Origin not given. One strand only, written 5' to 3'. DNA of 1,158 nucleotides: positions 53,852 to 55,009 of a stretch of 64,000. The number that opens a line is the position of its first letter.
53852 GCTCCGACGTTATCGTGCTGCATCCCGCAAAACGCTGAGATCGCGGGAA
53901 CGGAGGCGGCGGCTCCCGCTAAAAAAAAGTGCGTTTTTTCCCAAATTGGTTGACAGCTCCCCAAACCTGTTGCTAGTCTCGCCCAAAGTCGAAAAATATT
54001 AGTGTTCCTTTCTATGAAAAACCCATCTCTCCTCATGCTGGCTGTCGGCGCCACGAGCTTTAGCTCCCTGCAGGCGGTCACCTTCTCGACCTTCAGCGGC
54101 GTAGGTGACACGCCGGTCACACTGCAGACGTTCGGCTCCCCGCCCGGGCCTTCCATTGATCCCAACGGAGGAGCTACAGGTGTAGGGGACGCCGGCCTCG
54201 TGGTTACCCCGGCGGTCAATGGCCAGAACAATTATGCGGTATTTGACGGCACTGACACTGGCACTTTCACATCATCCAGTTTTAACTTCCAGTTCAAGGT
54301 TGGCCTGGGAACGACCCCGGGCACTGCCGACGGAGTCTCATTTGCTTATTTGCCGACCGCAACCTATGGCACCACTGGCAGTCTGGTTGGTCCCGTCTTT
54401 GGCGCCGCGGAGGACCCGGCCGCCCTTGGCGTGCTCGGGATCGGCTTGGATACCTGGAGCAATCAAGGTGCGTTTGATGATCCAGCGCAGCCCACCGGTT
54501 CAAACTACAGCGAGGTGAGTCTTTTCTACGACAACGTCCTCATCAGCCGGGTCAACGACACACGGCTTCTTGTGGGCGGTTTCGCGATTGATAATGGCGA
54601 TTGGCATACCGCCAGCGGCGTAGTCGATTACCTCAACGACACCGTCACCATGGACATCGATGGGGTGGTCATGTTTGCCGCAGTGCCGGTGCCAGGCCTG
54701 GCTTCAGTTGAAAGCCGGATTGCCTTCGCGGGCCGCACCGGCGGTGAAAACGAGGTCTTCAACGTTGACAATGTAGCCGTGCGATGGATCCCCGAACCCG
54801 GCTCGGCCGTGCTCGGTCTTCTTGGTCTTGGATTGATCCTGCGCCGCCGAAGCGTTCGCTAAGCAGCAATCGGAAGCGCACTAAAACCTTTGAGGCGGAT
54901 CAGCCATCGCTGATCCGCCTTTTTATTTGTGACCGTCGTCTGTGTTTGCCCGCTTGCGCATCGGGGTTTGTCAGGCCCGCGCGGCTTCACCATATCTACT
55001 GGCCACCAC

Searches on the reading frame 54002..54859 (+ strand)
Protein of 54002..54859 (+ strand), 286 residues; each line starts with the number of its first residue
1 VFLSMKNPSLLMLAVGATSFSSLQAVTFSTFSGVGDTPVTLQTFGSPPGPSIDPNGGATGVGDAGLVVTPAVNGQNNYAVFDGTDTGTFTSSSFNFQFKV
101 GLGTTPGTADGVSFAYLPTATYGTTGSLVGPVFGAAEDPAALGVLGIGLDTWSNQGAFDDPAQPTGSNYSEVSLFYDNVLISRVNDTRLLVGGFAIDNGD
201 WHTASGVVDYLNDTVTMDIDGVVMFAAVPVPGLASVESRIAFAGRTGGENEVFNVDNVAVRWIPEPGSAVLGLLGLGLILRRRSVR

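Call 25: search_protein_families(library=pfam, proteins=[window:54002-54859:+], max_evalue=0.001)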
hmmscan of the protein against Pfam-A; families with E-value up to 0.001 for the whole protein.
window:54002-54859:+ (286 aa): 1 family
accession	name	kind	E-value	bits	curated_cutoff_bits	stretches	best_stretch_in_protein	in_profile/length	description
PF07589.16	PEP-CTERM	-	0.001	19.5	20.7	1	263-282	2-22/24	PEP-CTERM motif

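Call 82: search_protein_families(library=ncbifam, proteins=[window:54002-54859:+], max_evalue=0.01)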
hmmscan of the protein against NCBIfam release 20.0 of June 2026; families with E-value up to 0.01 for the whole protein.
window:54002-54859:+ (286 aa): 1 family
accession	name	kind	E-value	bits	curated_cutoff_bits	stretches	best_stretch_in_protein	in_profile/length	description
NF038120.1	PEP_CTERM_QFxxD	subfamily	0.00015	21.8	80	1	252-284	182-213/215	NF038120 family PEP-CTERM protein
